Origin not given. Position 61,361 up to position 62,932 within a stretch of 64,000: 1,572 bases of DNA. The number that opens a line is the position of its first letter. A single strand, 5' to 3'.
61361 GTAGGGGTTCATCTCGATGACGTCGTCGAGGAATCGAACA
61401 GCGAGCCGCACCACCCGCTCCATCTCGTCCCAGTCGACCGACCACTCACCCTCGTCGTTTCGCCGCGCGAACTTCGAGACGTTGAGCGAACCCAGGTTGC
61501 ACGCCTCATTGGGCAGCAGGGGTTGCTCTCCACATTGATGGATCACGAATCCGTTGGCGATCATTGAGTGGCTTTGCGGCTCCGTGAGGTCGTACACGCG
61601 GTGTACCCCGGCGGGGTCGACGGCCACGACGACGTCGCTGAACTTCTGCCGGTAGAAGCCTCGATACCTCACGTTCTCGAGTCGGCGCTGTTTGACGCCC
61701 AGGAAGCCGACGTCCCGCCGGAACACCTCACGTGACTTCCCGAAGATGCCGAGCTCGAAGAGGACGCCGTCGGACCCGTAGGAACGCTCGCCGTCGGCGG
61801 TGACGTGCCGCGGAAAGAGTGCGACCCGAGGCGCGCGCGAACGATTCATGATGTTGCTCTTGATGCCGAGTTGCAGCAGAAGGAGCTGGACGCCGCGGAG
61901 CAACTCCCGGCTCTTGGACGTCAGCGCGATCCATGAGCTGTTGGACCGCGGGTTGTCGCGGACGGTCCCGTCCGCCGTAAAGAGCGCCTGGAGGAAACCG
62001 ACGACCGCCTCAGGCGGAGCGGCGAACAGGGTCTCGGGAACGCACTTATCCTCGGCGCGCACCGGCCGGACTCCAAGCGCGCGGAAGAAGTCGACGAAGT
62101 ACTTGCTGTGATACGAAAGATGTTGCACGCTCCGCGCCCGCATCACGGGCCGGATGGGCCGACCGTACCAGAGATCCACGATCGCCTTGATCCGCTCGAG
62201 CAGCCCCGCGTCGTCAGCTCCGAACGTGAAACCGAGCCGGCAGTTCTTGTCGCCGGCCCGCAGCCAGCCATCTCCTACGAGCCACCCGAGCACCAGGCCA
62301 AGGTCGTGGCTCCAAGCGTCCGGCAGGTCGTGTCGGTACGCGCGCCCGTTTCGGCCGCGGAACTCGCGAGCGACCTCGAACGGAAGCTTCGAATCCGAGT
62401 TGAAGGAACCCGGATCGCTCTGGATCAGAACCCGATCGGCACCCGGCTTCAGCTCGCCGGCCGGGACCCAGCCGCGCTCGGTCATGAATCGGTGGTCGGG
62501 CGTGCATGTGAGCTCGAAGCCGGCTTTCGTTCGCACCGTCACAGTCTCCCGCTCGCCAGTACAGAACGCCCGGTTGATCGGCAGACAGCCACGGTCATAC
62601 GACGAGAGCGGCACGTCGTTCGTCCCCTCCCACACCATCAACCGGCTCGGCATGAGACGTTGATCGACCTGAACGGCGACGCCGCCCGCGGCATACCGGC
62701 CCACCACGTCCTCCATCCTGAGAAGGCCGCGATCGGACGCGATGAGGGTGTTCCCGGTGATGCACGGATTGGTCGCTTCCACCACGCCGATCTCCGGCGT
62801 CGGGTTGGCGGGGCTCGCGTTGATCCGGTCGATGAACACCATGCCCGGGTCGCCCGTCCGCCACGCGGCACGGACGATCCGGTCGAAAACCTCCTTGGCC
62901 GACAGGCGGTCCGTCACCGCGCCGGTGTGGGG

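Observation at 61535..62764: NrdJ intein ends in Gln (not Asn) and is inserted directly before the conserved NPCGE cysteine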

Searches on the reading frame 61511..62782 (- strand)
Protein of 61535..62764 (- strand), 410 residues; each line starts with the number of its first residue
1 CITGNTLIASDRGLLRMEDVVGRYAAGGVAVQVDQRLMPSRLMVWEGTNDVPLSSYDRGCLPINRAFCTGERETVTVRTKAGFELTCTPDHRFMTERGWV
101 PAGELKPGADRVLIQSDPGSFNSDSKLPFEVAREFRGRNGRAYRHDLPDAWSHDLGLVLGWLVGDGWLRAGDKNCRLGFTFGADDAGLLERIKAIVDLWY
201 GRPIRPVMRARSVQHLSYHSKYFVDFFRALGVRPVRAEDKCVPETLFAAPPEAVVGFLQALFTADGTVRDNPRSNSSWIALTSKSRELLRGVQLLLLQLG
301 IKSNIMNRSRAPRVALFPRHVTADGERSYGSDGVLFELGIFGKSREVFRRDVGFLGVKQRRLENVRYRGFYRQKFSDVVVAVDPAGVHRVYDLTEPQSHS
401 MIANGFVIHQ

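Call 4: search_protein_families(library=ncbifam, proteins=[window:61535-62764:-], max_evalue=0.01)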
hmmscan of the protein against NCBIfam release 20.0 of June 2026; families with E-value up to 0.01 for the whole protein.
window:61535-62764:- (410 aa): 14 families
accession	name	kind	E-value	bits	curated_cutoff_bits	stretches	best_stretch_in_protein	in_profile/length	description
NF006207.0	PRK08332.1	equivalog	6.6e-39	133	2400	1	69-409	943-1240/1684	vitamin B12-dependent ribonucleotide reductase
NF005852.0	PRK07773.1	equivalog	5e-28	97.9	780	3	225-310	583-669/886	replicative DNA helicase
NF011418.0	PRK14845.1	equivalog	1.9e-16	59.1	756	1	74-363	93-309/1049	translation initiation factor IF-2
NF038098.1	GyrA_w_intein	exception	6.4e-14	50.8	1850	1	234-309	316-390/1232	intein-containing DNA gyrase subunit A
NF011287.0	PRK14698.1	equivalog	9.7e-14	50.3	1238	1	75-308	313-536/1017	V-type ATP synthase subunit A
NF007072.0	PRK09519.1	equivalog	6.7e-09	34.7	1024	1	62-307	295-514/790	intein-containing recombinase RecA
NF011303.0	PRK14715.1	equivalog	1.9e-08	31.9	1585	1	158-362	1123-1318/1627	DNA-directed DNA polymerase II large subunit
TIGR01445.1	intein_Nterm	domain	1.2e-07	32.6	24.5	1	1-95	1-83/83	intein N-terminal splicing region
NF038162.1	RtcB_rel_intein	exception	1.1e-06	26.9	1150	1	72-310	148-418/961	intein-containing RtcB family protein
NF045703.1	rSAM_Tes_intein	exception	4.5e-06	24.8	1700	1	129-306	344-513/1040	tetraether lipid synthase Tes, intein-containing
NF011491.0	PRK14898.1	equivalog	2e-05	22.9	783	1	220-311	306-390/860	DNA-directed RNA polymerase subunit A''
NF003158.0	PRK04132.1-3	equivalog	0.001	16.2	1750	0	61-117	112-172/1437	replication factor C small subunit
TIGR01443.1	intein_Cterm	domain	0.0019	18.4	15.6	1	390-409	2-22/24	intein C-terminal splicing region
NF038136.1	rSAM_Rv_intein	exception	0.0037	16.2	700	0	72-109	127-164/574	intein-containing Rv2578c family radical SAM protein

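Call 6: find_homologous_proteins(query=window:61535-62764:-, max_evalue=0.00001)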
Query window:61535-62764:- (410 aa): 97 proteins with E <= 0.00001 among 8000 candidates.
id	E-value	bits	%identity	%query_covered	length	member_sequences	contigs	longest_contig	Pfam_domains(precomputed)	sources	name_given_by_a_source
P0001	1.7e-153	530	67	83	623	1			PF02867.21,PF00317.27,PF14528.12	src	-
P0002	9.9e-145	501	65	87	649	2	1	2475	PF02867.21,PF00317.27,PF14528.12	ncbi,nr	ncbi:MAG TPA: ribonucleotide reductase N-terminal alpha domain-containing protein, partial [Methylom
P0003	1.1e-141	491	68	76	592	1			PF02867.21,PF00317.27,PF14528.12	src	-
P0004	3.4e-125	437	73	64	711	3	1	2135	PF02867.21,PF14528.12,PF12637.15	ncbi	ncbi:MAG: LAGLIDADG family homing endonuclease, partial [candidate division NC10 bacterium]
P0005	3.4e-119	417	53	92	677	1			PF02867.21,PF00317.27,PF14528.12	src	-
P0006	3.6e-119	417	50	93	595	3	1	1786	PF02867.21,PF14528.12,PF14890.12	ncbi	ncbi:MAG: LAGLIDADG family homing endonuclease, partial [Candidatus Thermoplasmatota archaeon]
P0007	5.0e-119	416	54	92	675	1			PF02867.21,PF00317.27,PF14528.12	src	-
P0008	1.6e-118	415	52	94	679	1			PF02867.21,PF14528.12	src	-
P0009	3.0e-114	400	56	85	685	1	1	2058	PF02867.21,PF14528.12,PF14890.12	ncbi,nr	ncbi:TPA: ribonucleoside reductase class II, partial [Candidatus Poribacteria bacterium]|nr:ribonucl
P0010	3.5e-110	387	47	99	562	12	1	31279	PF02867.21,PF14528.12,PF14890.12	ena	-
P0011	8.4e-106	373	64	53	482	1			PF02867.21,PF14528.12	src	-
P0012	3.5e-102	361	65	60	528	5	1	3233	PF02867.21,PF00317.27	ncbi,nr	ncbi:MAG TPA: ribonucleotide reductase N-terminal alpha domain-containing protein, partial [Methylom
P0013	1.0e-101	359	58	73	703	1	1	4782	PF02867.21,PF14528.12,PF12637.15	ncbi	ncbi:MAG: ribonucleoside reductase class II, partial [Methanobacteriota archaeon]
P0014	7.4e-101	356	50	83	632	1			PF02867.21,PF00317.27,PF14528.12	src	-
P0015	1.2e-96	342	55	74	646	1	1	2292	PF02867.21,PF14528.12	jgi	-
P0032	3.3e-72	262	69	41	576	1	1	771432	PF02867.21,PF00317.27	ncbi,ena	-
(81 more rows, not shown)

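Call 8: search_protein_representatives(protein=window:61535-62764:-)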
Query: 410 residues. Proteins with E-value up to 0.001 (for the whole library): 5978; up to 1e-10: 1516; up to 1e-30: 174. The best 150 are listed.
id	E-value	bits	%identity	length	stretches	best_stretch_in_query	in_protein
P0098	2.0e-216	735.3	59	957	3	1-410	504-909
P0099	7.7e-140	483.1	41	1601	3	1-410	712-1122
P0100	2.3e-135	468.3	52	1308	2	1-408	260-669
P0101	6.4e-123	427.3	40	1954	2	1-407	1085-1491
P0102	1.4e-122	426.2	48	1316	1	1-410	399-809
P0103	2.2e-118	412.4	43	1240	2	1-407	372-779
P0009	9.6e-115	400.4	60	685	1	61-410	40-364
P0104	1.3e-114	399.9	68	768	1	131-410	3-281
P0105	1.5e-114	399.8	37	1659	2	1-407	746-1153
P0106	6.1e-112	391.2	39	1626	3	1-409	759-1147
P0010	1.1e-110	387.0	46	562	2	1-407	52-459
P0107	7.1e-108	377.8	48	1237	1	1-408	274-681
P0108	7.2e-107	374.4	48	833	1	1-409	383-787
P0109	4.1e-106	372.0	45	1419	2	1-407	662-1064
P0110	2.8e-104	365.9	39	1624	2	59-408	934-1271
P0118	2.6e-85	303.4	45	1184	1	1-409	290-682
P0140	4.1e-63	230.3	35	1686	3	1-410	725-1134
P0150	5.0e-55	203.7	40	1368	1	65-410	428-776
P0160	3.4e-51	191.1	35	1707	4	69-409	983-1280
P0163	1.1e-50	189.4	33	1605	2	1-408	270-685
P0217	3.1e-36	141.8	37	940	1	1-407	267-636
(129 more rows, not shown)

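Call 9: search_solved_structures(query=window:61535-62764:-, max_evalue=0.01, show_alignments=2)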
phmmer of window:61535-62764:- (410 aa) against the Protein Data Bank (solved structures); distinct sequences matched with E-value up to 0.01: 20.
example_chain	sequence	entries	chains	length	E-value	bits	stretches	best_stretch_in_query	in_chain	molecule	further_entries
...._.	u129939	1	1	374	2.9e-14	56.2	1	74-306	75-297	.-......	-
7qss_A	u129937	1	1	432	4e-14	55.7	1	74-306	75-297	V-type ATP synthase alpha chain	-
6frh_A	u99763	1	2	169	9.5e-09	38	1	61-106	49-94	Replicative DNA helicase,Replicative DNA helicase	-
6frg_A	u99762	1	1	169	1e-08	37.9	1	61-106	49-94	Replicative DNA helicase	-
4o1r_A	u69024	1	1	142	2.8e-08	36.5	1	28-112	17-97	Replicative DNA helicase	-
3ifj_A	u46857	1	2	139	4.3e-08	35.9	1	62-115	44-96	Endonuclease PI-MtuI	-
2in0_A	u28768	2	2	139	5.7e-08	35.5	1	62-115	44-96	Endonuclease PI-MtuI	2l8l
5k08_A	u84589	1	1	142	7e-08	35.2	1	62-115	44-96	RecA mini intein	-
2imz_A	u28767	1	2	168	7.2e-08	35.1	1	62-131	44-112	Endonuclease PI-MtuI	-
5i0a_A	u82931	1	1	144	7.4e-08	35.1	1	62-115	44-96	Intein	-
1mi8_A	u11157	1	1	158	1.1e-07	34.6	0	61-106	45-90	DnaB intein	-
3igd_A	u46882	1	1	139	1.5e-07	34.1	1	61-115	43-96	Endonuclease PI-MtuI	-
2in9_A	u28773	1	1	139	1.5e-07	34.1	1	62-115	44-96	Endonuclease PI-MtuI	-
7cfv_A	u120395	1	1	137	2e-07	33.7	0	67-108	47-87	Spl DnaX mini-intein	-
6fre_A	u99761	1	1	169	2.6e-07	33.3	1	61-106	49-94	Replicative DNA helicase,Replicative DNA helicase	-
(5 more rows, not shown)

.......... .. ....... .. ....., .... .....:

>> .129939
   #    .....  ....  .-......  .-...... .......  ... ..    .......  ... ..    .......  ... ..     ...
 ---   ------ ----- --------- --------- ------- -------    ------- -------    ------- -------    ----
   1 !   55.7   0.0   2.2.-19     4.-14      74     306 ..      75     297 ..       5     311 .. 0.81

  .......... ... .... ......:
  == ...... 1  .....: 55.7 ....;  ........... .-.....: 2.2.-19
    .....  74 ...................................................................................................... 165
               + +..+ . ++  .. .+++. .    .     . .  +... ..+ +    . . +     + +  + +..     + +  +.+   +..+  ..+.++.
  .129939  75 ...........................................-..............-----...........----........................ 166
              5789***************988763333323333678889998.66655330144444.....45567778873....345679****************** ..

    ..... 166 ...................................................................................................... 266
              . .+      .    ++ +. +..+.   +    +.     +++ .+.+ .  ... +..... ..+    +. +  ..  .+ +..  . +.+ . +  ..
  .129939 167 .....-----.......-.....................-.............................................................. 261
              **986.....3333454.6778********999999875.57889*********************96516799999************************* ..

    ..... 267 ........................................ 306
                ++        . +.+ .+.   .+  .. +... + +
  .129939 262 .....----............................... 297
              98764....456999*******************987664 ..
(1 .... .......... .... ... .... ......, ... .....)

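Call 27: find_related_loci(query=A1, collection=genome_contigs, flank=3000)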
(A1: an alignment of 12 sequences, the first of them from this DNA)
Query A1 (424 aa) in genome_contigs; peptide patterns used: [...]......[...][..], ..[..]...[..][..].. (x = any residue, [..] = any of these).
600 stretches matched a pattern (row limit reached: there are more); 550 encode a relative of the query (tblastn E <= 1e-3); the best 80 are kept; 80 distinct loci.
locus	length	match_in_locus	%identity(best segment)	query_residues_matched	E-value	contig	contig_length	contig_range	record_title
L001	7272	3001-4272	71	1-424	0e+0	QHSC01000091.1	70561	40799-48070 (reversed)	MAG: Candidatus Rokuibacteriota bacterium isolate AR4 14_1009_09_40cm_scaffold_185_curated, whole genome shotgun sequenc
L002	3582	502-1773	71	1-424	0e+0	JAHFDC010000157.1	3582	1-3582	MAG: Candidatus Methylomirabilota bacterium isolate nzgw236 NODE_25605_length_3583_cov_3.288850, whole genome shotgun se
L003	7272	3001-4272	67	1-424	0e+0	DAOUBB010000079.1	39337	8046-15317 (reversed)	MAG TPA_asm: Anaerolineae bacterium isolate H68_701 k101_33928, whole genome shotgun sequence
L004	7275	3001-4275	69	1-424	0e+0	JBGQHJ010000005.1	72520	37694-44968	MAG: Candidatus Methylomirabilia bacterium isolate OBJ2_061818_070_75 k141_1734373_length_72520_cov_17.8277, whole genom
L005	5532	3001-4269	69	1-424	0e+0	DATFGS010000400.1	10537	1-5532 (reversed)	MAG TPA_asm: Candidatus Methylomirabilota bacterium isolate SMAG_U8669 k141_56918, whole genome shotgun sequence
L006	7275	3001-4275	68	1-424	0e+0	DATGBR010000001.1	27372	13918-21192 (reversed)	MAG TPA_asm: Candidatus Methylomirabilota bacterium isolate SMAG_U9627 k141_636017, whole genome shotgun sequence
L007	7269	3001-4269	68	1-424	0e+0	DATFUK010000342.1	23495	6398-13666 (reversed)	MAG TPA_asm: Candidatus Methylomirabilota bacterium isolate SMAG_U9435 k141_1018629, whole genome shotgun sequence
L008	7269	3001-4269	68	1-424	6e-179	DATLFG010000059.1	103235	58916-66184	MAG TPA_asm: Candidatus Limnocylindria bacterium isolate SMAG_U14396 k141_1187051, whole genome shotgun sequence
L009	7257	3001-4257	54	1-424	2e-165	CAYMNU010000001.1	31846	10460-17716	MAG TPA_asm: uncultured archaeon isolate SRP067234_co1_102 genome assembly, contig: k99_89948, whole genome shotgun sequ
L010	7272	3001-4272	85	1-424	0e+0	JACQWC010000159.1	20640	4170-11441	MAG: Candidatus Rokuibacteriota bacterium isolate NC_groundwater_1479_Ag_S-0.65um_71_44 S_p65_S5_coassembly_k141_3379305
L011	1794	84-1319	56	1-424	2e-173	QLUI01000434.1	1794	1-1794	MAG: Bacillota bacterium isolate GPS1B09 DDT30_434, whole genome shotgun sequence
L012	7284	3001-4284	50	1-424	1e-147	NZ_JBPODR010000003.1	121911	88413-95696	Thermoanaerobacterium thermosulfurigenes strain DSM 2229 Ga0415260_03, whole genome shotgun sequence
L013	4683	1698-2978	50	1-424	6e-150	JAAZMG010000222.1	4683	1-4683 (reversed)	MAG: Tissierellia bacterium isolate AS23ysBPME_332 197408_AS23, whole genome shotgun sequence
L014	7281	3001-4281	53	1-424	5e-145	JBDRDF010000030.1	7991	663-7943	MAG: Candidatus Omnitrophota bacterium isolate MEGAHIT-group-1.237 k141_12862671, whole genome shotgun sequence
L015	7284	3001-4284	52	1-424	4e-143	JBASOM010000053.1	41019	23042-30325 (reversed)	MAG: Tepidanaerobacteraceae bacterium isolate MFD13476_ilm_asm_bin3 k127_49228, whole genome shotgun sequence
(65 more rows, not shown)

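Call 39: list_cluster_members(proteins=[P0160, P0099, P0105, P0140, P0098, P0102, P0101, P0163, P0217, P0150])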
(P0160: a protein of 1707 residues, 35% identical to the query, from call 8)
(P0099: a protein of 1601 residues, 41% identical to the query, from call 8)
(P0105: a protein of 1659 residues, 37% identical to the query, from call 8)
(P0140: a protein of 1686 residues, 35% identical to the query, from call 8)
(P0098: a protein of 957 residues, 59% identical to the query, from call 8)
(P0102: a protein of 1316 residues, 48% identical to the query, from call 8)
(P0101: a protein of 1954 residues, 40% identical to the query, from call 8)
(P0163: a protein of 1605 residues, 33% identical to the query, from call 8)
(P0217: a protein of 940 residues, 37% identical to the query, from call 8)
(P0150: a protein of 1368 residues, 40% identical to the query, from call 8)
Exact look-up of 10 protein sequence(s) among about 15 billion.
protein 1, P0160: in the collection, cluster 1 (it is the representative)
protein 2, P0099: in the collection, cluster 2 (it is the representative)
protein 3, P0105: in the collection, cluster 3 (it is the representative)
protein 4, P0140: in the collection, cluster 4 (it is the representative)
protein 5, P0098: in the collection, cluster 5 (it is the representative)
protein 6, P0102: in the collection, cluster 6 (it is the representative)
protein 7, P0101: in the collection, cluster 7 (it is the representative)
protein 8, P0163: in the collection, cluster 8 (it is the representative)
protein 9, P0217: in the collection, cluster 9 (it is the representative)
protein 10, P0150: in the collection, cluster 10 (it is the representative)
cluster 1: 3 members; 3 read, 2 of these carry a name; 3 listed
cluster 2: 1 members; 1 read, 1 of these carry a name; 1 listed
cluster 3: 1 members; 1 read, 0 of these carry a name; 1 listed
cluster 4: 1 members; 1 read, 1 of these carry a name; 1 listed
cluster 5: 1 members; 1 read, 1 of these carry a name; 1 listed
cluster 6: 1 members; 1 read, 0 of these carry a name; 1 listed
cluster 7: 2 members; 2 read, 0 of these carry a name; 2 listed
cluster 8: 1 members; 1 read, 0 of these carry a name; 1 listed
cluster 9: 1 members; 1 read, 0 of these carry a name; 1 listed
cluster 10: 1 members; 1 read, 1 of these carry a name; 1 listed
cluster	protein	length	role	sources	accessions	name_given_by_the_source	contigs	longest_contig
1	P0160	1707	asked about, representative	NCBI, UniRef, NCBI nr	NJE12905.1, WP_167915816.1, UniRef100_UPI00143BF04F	adenosylcobalamin-dependent ribonucleoside-diphosphate reductase [Thermococcus sp. LS2] | adenosylcobalamin-dependent ribonucleoside-diphosphate reductase n=1 Tax=Thermococcus sp. ...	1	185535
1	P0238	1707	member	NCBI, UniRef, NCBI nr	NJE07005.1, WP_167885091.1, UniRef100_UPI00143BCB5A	adenosylcobalamin-dependent ribonucleoside-diphosphate reductase [Thermococcus sp. M39] | adenosylcobalamin-dependent ribonucleoside-diphosphate reductase n=1 Tax=Thermococcus sp. ...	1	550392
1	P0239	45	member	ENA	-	-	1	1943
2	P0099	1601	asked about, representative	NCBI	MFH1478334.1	MAG: LAGLIDADG family homing endonuclease [Candidatus Omnitrophota bacterium]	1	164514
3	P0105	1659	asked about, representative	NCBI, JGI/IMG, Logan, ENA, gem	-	-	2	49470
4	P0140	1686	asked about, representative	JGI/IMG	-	ribonucleoside-diphosphate reductase alpha chain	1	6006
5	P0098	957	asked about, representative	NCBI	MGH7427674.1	MAG: LAGLIDADG family homing endonuclease, partial [Candidatus Methylomirabilaceae ...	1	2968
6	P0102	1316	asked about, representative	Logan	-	-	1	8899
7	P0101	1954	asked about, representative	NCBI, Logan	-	-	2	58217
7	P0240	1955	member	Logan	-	-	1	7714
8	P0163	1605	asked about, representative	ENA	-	-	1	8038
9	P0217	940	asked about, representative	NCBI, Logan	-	-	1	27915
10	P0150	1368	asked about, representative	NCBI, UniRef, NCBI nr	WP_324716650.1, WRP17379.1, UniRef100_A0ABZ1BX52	LAGLIDADG family homing endonuclease [Carboxydochorda subterranea] | Vitamin B12-dependent ribonucleotide reductase n=1 Tax=Carboxydichorda subterranea ... | LAGLIDADG family homing endonuclease [Limnochorda sp. L945t]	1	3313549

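Call 48: predict_structure(alignment_id=A1)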
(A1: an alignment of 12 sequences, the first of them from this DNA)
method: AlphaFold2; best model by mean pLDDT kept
length: 424 residues; sequences in the alignment: 12
mean_pLDDT: 87.7   pTM: 0.89
mean pLDDT of the five models: 87.7, 87.6, 86.8, 86.6, 84.4
residues with pLDDT >= 90: 272; 70-90: 103; 50-70: 36; < 50: 13
segments of 3 or more residues with pLDDT < 50: 1-3, 51-55, 420-424
pLDDT, mean of each block of 10 residues (from residue 1): 69 95 91 82 71 51 77 90 98 96 95 98 91 92 80 96 97 86 92 93 94 90 93 95 94 97 97 82 88 98 97 90 66 74 94 94 88 75 98 93 88 80 44
secondary structure, 60 per line:
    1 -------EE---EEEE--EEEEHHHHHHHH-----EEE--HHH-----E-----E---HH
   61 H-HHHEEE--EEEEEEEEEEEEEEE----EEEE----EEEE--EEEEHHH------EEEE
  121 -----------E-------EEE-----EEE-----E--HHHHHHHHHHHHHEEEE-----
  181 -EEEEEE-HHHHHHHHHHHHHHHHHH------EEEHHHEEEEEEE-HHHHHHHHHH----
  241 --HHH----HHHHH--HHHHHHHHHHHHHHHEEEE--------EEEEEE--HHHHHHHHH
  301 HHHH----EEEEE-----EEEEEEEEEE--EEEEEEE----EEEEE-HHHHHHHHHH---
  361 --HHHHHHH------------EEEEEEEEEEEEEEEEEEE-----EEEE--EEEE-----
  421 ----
elements in order: E13-16 E19-22 H23-30 E36-38 E66-68 E71-85 E90-93 E98-101 E104-107 E117-120 E140-142 E148-150 H159-171 E172-175 E182-187 H189-206 E213-215 E219-225 H227-236 H250-254 H257-271 E272-275 E284-289 H292-304 E309-313 E319-328 E331-337 E342-346 H348-357 H363-369 E382-400 E406-409 E412-415
